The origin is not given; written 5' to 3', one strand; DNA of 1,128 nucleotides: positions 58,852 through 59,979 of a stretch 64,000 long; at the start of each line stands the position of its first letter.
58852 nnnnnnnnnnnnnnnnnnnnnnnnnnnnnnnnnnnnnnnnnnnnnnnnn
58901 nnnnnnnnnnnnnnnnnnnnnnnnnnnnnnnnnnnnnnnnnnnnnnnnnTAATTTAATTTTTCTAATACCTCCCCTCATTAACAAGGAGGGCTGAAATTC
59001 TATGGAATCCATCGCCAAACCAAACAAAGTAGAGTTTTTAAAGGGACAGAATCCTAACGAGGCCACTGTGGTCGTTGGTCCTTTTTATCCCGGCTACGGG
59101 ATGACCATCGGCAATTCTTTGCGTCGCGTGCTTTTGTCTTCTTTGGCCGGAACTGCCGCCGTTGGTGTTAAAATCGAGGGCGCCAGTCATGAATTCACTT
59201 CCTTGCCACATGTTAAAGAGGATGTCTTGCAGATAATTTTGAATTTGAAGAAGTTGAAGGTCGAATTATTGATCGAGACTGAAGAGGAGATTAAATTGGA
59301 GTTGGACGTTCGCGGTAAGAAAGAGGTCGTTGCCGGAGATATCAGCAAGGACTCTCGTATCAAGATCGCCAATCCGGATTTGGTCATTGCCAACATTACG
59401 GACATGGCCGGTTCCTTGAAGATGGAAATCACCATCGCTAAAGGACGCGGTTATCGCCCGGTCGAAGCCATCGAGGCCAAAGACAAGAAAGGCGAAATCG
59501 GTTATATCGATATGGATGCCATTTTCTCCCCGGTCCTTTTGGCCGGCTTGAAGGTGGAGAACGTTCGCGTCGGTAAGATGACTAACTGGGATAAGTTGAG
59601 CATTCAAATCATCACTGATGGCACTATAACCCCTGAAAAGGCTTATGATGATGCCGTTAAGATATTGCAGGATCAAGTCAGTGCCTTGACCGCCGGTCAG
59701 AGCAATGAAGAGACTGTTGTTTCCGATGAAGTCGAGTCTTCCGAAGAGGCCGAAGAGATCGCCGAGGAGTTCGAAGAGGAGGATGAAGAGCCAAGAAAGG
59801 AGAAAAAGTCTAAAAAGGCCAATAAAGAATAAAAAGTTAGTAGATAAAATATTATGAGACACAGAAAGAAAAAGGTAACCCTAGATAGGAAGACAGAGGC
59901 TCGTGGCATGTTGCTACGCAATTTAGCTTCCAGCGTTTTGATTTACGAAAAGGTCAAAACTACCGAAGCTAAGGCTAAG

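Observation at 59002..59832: RNA polymerase alpha subunit without the C-terminal domain, ending in an acidic tail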

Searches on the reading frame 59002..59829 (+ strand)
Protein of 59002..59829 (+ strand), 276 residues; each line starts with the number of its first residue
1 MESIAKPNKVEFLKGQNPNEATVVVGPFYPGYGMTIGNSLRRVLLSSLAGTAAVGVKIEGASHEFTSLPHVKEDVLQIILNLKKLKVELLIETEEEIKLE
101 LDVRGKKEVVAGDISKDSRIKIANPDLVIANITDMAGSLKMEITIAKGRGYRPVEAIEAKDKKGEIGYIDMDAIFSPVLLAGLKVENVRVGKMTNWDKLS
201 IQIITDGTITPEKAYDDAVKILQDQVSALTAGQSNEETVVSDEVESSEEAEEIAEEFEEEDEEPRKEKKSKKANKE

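Call 3: search_protein_families(library=pfam, proteins=[window:59002-59829:+], max_evalue=1)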
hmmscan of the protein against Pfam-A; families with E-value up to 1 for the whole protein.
window:59002-59829:+ (276 aa): 4 families
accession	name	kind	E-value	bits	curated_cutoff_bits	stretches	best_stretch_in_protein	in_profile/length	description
PF01000.31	RNA_pol_A_bac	-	5.1e-30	104.6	33.9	1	56-176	1-119/119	RNA polymerase Rpb3/RpoA insert domain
PF01193.29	RNA_pol_L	-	5.5e-15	55.3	24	1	27-225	2-73/74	RNA polymerase Rpb3/Rpb11 dimerisation domain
PF13656.11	RNA_pol_L_2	-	0.00093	19.3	27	1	197-229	40-72/75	RNA polymerase Rpb3/Rpb11 dimerisation domain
PF03120.22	DNA_ligase_OB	-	0.072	13.4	32.9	1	164-203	12-51/79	NAD-dependent DNA ligase OB-fold domain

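Call 4: search_protein_families(library=ncbifam, proteins=[window:59002-59829:+], max_evalue=1)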
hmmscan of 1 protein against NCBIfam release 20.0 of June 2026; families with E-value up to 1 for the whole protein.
window:59002-59829:+ (276 aa): 10 families
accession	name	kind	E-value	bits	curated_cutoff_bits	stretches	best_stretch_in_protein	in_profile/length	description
NF003519.0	PRK05182.2-5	equivalog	6.7e-77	258.6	277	1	1-255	1-250/320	DNA-directed RNA polymerase subunit alpha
NF003513.0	PRK05182.1-2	equivalog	8.3e-71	238.6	302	1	2-249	7-250/338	DNA-directed RNA polymerase subunit alpha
TIGR02027.1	rpoA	equivalog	1.2e-69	234.8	227.8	1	21-253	2-230/298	DNA-directed RNA polymerase subunit alpha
NF003515.0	PRK05182.2-1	equivalog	5.7e-64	216.4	406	1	4-254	4-252/314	DNA-directed RNA polymerase subunit alpha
NF003517.0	PRK05182.2-3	equivalog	8.3e-61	205.9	356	1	5-259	9-263/344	DNA-directed RNA polymerase subunit alpha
NF003516.0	PRK05182.2-2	equivalog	3.2e-59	200.7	353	1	18-251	18-246/315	DNA-directed RNA polymerase subunit alpha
NF003518.0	PRK05182.2-4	equivalog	1.9e-55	188.3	523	1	17-256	15-250/312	DNA-directed RNA polymerase subunit alpha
NF003514.0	PRK05182.1-4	equivalog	5.5e-54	183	434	1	20-239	18-232/338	DNA-directed RNA polymerase subunit alpha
NF002233.0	PRK01146.1-1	equivalog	0.0085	16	79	1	197-225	51-79/92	DNA-directed RNA polymerase subunit L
NF002235.0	PRK01146.1-3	equivalog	0.013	15.6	95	1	198-226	54-82/95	DNA-directed RNA polymerase subunit L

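Call 5: search_solved_structures(query=window:59002-59829:+, show_alignments=2)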
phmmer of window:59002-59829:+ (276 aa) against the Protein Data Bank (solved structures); distinct sequences matched with E-value up to 0.001: 60.
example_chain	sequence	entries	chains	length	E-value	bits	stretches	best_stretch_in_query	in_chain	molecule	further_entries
6wvj_A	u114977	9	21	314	6.6e-49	170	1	18-255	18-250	DNA-directed RNA polymerase subunit alpha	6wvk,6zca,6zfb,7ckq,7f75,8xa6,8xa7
5tjg_A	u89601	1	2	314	4.2e-48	167.3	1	20-257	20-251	DNA-directed RNA polymerase subunit alpha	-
1l9u_A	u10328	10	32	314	4.8e-48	167.1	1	21-257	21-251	RNA POLYMERASE, ALPHA SUBUNIT | DNA-directed RNA polymerase alpha chain | DNA-directed RNA polymerase subunit alpha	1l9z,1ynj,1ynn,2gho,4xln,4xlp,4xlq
4mq9_A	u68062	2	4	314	4.9e-48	167.1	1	20-261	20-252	DNA-directed RNA polymerase subunit alpha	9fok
1iw7_A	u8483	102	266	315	5e-48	167.1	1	20-261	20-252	RNA polymerase alpha subunit | DNA-directed RNA polymerase alpha chain | DNA-directed RNA polymerase subunit alpha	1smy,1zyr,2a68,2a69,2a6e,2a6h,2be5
4oir_A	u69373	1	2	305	5e-48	167.1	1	20-261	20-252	DNA-directed RNA polymerase subunit alpha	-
9n9p_A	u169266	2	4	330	1.6e-47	165.4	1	5-251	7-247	DNA-directed RNA polymerase subunit alpha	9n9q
7xya_A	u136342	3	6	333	1.7e-47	165.4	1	19-244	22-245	DNA-directed RNA polymerase subunit alpha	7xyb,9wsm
7f0r_A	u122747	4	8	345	1.9e-47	165.2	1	19-244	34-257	DNA-directed RNA polymerase subunit alpha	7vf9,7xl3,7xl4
8x6f_A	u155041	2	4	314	2.4e-47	164.9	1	16-259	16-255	DNA-directed RNA polymerase subunit alpha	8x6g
1i6v_A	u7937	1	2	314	5.2e-47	163.8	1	21-257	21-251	DNA-DIRECTED RNA POLYMERASE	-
1hqm_A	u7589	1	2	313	2.3e-46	161.6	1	21-257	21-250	DNA-directed RNA polymerase subunit alpha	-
8i23_A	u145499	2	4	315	6.2e-46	160.3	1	6-259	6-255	DNA-directed RNA polymerase subunit alpha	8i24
7ye1_A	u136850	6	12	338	3.4e-44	154.5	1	5-229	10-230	DNA-directed RNA polymerase subunit alpha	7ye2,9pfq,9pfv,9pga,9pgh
10mi_A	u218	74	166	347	6.4e-44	153.7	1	18-225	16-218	DNA-directed RNA polymerase subunit alpha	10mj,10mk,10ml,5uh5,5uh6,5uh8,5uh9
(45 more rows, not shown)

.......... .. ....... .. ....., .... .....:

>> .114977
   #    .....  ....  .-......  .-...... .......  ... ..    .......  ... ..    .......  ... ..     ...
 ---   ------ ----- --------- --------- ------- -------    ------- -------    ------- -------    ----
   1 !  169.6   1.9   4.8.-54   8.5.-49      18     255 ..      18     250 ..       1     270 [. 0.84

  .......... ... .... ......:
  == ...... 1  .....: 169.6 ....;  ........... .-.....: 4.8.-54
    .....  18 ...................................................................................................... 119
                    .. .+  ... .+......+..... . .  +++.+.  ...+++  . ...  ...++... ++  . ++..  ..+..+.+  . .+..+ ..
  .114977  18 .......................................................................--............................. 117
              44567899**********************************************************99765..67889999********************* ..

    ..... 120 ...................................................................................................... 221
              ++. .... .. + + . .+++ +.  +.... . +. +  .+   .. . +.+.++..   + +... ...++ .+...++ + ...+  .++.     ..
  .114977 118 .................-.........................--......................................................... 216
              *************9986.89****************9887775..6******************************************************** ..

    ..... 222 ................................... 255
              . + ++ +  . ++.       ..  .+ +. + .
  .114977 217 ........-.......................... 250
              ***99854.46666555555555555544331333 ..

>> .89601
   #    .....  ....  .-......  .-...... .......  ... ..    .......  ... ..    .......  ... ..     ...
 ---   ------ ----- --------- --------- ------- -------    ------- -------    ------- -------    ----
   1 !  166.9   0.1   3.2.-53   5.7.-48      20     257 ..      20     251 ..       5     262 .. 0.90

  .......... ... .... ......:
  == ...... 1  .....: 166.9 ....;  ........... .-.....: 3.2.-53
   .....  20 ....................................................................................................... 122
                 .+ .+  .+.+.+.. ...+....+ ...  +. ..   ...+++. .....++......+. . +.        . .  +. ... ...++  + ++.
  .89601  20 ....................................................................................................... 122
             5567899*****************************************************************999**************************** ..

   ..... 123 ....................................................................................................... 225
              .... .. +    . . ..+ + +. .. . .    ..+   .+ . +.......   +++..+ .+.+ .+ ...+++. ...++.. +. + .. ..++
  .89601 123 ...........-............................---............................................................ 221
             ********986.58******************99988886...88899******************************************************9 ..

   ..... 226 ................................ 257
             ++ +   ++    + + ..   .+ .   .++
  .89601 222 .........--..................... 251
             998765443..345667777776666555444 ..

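Call 8: find_homologous_proteins(query=window:59002-59829:+, max_evalue=1e-10)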
Query window:59002-59829:+ (276 aa): 7777 proteins with E <= 1e-10 among 8000 candidates; the best 120 are listed.
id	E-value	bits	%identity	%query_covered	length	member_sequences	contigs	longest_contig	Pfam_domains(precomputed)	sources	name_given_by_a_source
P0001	1.4e-167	574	100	100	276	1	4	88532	PF01000.32,PF01193.30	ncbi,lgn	-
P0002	8.6e-145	499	92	85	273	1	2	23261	PF01000.32,PF01193.30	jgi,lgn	jgi:DNA-directed RNA polymerase subunit alpha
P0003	6.8e-123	427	77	92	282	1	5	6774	PF01000.32,PF01193.30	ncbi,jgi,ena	-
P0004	1.4e-121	423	79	94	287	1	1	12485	PF01000.32,PF01193.30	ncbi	-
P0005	2.1e-121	422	80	86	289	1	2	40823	PF01000.32,PF01193.30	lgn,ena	-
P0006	5.8e-121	421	74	98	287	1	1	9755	PF01000.32,PF01193.30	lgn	-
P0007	5.9e-121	421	81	84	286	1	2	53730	PF01000.32,PF01193.30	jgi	jgi:DNA-directed RNA polymerase subunit alpha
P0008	2.1e-116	406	77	84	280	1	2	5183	PF01000.32,PF01193.30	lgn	-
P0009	2.6e-114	399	77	83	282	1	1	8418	PF01000.32,PF01193.30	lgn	-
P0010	6.4e-111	388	76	83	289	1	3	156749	PF01000.32,PF01193.30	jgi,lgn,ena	jgi:DNA-directed RNA polymerase subunit alpha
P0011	1.0e-110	387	76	83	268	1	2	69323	PF01000.32,PF01193.30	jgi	jgi:DNA-directed RNA polymerase subunit alpha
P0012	3.6e-109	382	72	87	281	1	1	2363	PF01000.32,PF01193.30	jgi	jgi:DNA-directed RNA polymerase subunit alpha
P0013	4.3e-109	382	69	98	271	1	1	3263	PF01000.32,PF01193.30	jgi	jgi:DNA-directed RNA polymerase subunit alpha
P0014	8.3e-109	381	73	88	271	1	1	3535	PF01000.32,PF01193.30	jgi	jgi:DNA-directed RNA polymerase subunit alpha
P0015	8.7e-108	378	73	84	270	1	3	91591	PF01000.32,PF01193.30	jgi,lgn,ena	jgi:DNA-directed RNA polymerase subunit alpha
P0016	2.5e-107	376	74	83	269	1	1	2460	PF01000.32,PF01193.30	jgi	jgi:DNA-directed RNA polymerase subunit alpha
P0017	4.3e-107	375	74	84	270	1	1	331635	PF01000.32,PF01193.30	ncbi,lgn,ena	-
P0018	6.0e-107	375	74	83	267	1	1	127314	PF01000.32,PF01193.30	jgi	jgi:DNA-directed RNA polymerase subunit alpha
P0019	7.3e-106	371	70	91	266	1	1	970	PF01000.32,PF01193.30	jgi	jgi:DNA-directed RNA polymerase subunit alpha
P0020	1.0e-105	371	72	83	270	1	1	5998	PF01000.32,PF01193.30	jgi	jgi:DNA-directed RNA polymerase subunit alpha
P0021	1.8e-105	370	73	83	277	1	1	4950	PF01000.32,PF01193.30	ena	-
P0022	3.6e-105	369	75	83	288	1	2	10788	PF01000.32,PF01193.30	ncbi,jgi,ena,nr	ncbi:MAG TPA: DNA-directed RNA polymerase subunit alpha [Candidatus Nanoarchaeia archaeon]|nr:DNA-di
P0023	9.6e-105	368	72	83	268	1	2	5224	PF01000.32,PF01193.30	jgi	jgi:DNA-directed RNA polymerase, alpha subunit, bacterial and chloroplast-type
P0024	9.8e-105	368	72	83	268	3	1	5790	PF01000.32,PF01193.30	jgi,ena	jgi:DNA-directed RNA polymerase, alpha subunit, bacterial and chloroplast-type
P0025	1.4e-104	367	73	83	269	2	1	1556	PF01000.32,PF01193.30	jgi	jgi:DNA-directed RNA polymerase subunit alpha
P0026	2.8e-104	366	72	82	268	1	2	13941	PF01000.32,PF01193.30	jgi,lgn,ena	jgi:DNA-directed RNA polymerase subunit alpha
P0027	1.3e-103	364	71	83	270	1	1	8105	PF01000.32,PF01193.30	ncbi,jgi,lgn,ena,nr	ncbi:MAG TPA: DNA-directed RNA polymerase subunit alpha [Candidatus Methylomirabilis sp.]|nr:DNA-dir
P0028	3.6e-103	363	73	84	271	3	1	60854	PF01000.32,PF01193.30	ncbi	-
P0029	6.4e-103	362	67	85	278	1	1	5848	PF01000.32,PF01193.30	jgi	-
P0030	1.2e-102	361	69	91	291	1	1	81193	PF01000.32,PF01193.30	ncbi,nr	ncbi:MAG: DNA-directed RNA polymerase subunit alpha [Patescibacteria group bacterium]|nr:DNA-directe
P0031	2.1e-102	360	70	83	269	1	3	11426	PF01000.32,PF01193.30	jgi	jgi:DNA-directed RNA polymerase subunit alpha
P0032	3.8e-102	359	70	84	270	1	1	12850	PF01000.32,PF01193.30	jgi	jgi:DNA-directed RNA polymerase subunit alpha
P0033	1.2e-100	354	69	83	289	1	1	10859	PF01000.32,PF01193.30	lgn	-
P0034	2.8e-100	353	69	87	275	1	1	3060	PF01000.32,PF01193.30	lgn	-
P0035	4.6e-100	352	68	84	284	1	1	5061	PF01000.32,PF01193.30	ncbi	-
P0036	7.1e-100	352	68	91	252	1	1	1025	PF01000.32,PF01193.30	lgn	-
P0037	1.3e-99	351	71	82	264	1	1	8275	PF01000.32,PF01193.30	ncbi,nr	ncbi:DNA-directed RNA polymerase subunit alpha [Candidatus Falkowbacteria bacterium]|nr:DNA-directed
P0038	1.8e-97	344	68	83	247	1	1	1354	PF01000.32,PF01193.30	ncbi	-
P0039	2.1e-97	344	70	83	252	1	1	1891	PF01000.32,PF01193.30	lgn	-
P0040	5.7e-97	342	70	83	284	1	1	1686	PF01000.32,PF01193.30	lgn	-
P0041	1.9e-96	341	68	83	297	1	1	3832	PF01000.32,PF01193.30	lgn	-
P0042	5.8e-96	339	69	83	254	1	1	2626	PF01000.32,PF01193.30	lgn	-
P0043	1.0e-95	338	67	83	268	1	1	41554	PF01000.32,PF01193.30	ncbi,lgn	-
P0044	1.5e-95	338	61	98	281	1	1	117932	PF01000.32,PF01193.30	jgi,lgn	jgi:DNA-directed RNA polymerase subunit alpha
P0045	2.4e-95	337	67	84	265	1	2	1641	PF01000.32,PF01193.30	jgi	-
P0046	3.8e-95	336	67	83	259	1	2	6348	PF01000.32,PF01193.30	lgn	-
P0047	9.2e-95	335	67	83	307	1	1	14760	PF01000.32,PF01193.30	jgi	-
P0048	1.4e-94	334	65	83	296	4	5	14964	PF01000.32,PF01193.30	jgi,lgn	jgi:DNA-directed RNA polymerase subunit alpha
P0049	1.5e-94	334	67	83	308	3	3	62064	PF01000.32,PF01193.30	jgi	-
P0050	2.4e-93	330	63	88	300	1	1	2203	PF01000.32,PF01193.30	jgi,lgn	jgi:DNA-directed RNA polymerase subunit alpha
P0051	4.5e-93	329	60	93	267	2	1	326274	PF01000.32,PF01193.30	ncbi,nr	ncbi:MAG: DNA-directed RNA polymerase subunit alpha [Patescibacteria group bacterium]|nr:DNA-directe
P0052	7.9e-93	329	64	83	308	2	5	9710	PF01000.32,PF01193.30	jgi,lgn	jgi:DNA-directed RNA polymerase subunit alpha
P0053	9.7e-93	328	60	93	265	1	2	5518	PF01000.32,PF01193.30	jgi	jgi:DNA-directed RNA polymerase subunit alpha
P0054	1.4e-92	328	64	87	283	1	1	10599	PF01000.32,PF01193.30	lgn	-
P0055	2.8e-92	327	64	83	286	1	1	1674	PF01000.32,PF01193.30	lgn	-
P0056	3.0e-92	327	63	84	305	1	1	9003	PF01000.32,PF01193.30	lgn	-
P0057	5.3e-92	326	62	86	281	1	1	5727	PF01000.32,PF01193.30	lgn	-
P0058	8.3e-92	325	65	83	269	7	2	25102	PF01000.32,PF01193.30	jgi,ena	-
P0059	9.7e-92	325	65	83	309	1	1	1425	PF01000.32,PF01193.30,PF13656.12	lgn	-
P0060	9.8e-92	325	65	83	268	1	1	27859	PF01000.32,PF01193.30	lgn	-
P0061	1.1e-91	325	65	83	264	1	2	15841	PF01000.32,PF01193.30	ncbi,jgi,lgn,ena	ncbi:MAG: DNA-directed RNA polymerase subunit alpha [Patescibacteria group bacterium]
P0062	1.8e-91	324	57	99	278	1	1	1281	PF01000.32,PF01193.30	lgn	-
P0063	2.1e-91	324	60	92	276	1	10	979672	PF01000.32,PF01193.30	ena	-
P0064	2.7e-91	324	59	98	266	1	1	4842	PF01000.32,PF01193.30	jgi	jgi:DNA-directed RNA polymerase subunit alpha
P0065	3.3e-91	323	65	83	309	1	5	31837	PF01000.32,PF01193.30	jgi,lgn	jgi:DNA-directed RNA polymerase subunit alpha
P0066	4.7e-91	323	62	84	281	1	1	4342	PF01000.32,PF01193.30,PF13656.12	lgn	-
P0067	5.4e-91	323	67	82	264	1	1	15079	PF01000.32,PF01193.30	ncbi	-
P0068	5.8e-91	323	63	84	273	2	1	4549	PF01000.32,PF01193.30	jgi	jgi:DNA-directed RNA polymerase subunit alpha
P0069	8.2e-91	322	62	84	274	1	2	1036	PF01000.32,PF01193.30,PF13656.12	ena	-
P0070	1.7e-90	321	63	84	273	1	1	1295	PF01000.32,PF01193.30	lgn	-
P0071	1.7e-90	321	64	83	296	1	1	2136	PF01000.32,PF01193.30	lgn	-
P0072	2.8e-90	320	60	90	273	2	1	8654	PF01000.32,PF01193.30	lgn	-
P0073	4.7e-90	320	58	99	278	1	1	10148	PF01000.32,PF01193.30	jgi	jgi:DNA-directed RNA polymerase subunit alpha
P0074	5.4e-90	319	58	99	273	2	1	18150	PF01000.32,PF01193.30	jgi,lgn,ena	-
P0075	7.4e-90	319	59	89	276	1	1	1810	PF01000.32,PF01193.30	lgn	-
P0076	7.5e-90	319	63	86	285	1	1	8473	PF01000.32,PF01193.30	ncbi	-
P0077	8.8e-90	319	62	86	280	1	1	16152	PF01000.32,PF01193.30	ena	-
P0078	9.4e-90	319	61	83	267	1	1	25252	PF01000.32,PF01193.30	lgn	-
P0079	9.6e-90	319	59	83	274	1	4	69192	PF01000.32,PF01193.30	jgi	-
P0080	1.2e-89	318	63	83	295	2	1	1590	PF01000.32,PF01193.30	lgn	-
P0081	1.5e-89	318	67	83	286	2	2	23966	PF01000.32,PF01193.30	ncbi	-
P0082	1.8e-89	318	63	83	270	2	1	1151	PF01000.32,PF01193.30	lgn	-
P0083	2.5e-89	317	60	91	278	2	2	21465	PF01000.32,PF01193.30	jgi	jgi:DNA-directed RNA polymerase subunit alpha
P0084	2.7e-89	317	61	84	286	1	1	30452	PF01000.32,PF01193.30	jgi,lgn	-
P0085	2.7e-89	317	63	83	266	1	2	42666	PF01000.32,PF01193.30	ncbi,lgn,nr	ncbi:MAG: DNA-directed RNA polymerase subunit alpha [Patescibacteria group bacterium]|nr:DNA-directe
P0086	3.3e-89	317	62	83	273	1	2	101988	PF01000.32,PF01193.30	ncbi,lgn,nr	ncbi:MAG: DNA-directed RNA polymerase subunit alpha [Patescibacteria group bacterium]|nr:DNA-directe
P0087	3.8e-89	317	58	97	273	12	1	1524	PF01000.32,PF01193.30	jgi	-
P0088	4.6e-89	316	57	96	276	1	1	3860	PF01000.32,PF01193.30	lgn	-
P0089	5.1e-89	316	61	86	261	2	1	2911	PF01000.32,PF01193.30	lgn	-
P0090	5.6e-89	316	57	96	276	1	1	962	PF01000.32,PF01193.30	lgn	-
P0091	5.6e-89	316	60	83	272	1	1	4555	PF01000.32,PF01193.30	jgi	jgi:DNA-directed RNA polymerase subunit alpha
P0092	5.8e-89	316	60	84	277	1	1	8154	PF01000.32,PF01193.30,PF13656.12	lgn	-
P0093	6.9e-89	316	60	86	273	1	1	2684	PF01000.32,PF01193.30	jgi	jgi:DNA-directed RNA polymerase subunit alpha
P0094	7.1e-89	316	61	85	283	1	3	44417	PF01000.32,PF01193.30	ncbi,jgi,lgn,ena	-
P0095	7.5e-89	316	57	96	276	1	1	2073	PF01000.32,PF01193.30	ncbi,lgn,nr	ncbi:MAG: DNA-directed RNA polymerase subunit alpha [Methanomicrobia archaeon]|nr:DNA-directed RNA p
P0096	7.6e-89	316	58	93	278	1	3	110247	PF01000.32,PF01193.30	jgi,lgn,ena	-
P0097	8.4e-89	315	62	84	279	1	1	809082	PF01000.32,PF01193.30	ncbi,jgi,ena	ncbi:MAG: DNA-directed RNA polymerase subunit alpha [Patescibacteria group bacterium]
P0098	8.8e-89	315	62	84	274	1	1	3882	PF01000.32,PF01193.30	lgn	-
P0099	9.0e-89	315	62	83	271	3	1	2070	PF01000.32,PF01193.30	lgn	-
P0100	9.5e-89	315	65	83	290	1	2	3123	PF01000.32,PF01193.30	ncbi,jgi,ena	-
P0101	1.0e-88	315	65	83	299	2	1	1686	PF01000.32,PF01193.30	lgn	-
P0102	1.1e-88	315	61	84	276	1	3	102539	PF01000.32,PF01193.30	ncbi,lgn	-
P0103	1.4e-88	315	57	96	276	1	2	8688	PF01000.32,PF01193.30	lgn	-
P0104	1.6e-88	315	63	83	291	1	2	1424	PF01000.32,PF01193.30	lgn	-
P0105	1.6e-88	315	62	87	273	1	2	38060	PF01000.32,PF01193.30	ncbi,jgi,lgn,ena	ncbi:MAG: DNA-directed RNA polymerase subunit alpha [Patescibacteria group bacterium]|jgi:DNA-direct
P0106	1.8e-88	314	61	89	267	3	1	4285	PF01000.32,PF01193.30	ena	-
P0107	1.8e-88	314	57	100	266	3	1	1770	PF01000.32,PF01193.30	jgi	-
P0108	2.0e-88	314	60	86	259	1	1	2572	PF01000.32,PF01193.30,PF13656.12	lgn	-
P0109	2.0e-88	314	57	96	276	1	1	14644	PF01000.32,PF01193.30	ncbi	-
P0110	2.4e-88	314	63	84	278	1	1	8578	PF01000.32,PF01193.30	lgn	-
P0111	2.8e-88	314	64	84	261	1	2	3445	PF01000.32,PF01193.30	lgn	-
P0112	2.8e-88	314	59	84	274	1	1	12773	PF01000.32,PF01193.30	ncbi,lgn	-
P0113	3.0e-88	314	56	97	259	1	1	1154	PF01000.32,PF01193.30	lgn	-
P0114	3.1e-88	314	60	85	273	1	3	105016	PF01000.32,PF01193.30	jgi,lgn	-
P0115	3.2e-88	314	57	95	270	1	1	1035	PF01000.32,PF01193.30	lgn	-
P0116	3.2e-88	314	56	98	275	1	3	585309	PF01000.32,PF01193.30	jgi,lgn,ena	-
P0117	3.6e-88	313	61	84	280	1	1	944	PF01000.32,PF01193.30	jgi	-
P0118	3.8e-88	313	65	83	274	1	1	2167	PF01000.32,PF01193.30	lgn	-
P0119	3.9e-88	313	62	84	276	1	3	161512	PF01000.32,PF01193.30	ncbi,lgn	ncbi:MAG: DNA-directed RNA polymerase subunit alpha [Patescibacteria group bacterium]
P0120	4.6e-88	313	62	83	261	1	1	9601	PF01000.32,PF01193.30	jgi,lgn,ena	-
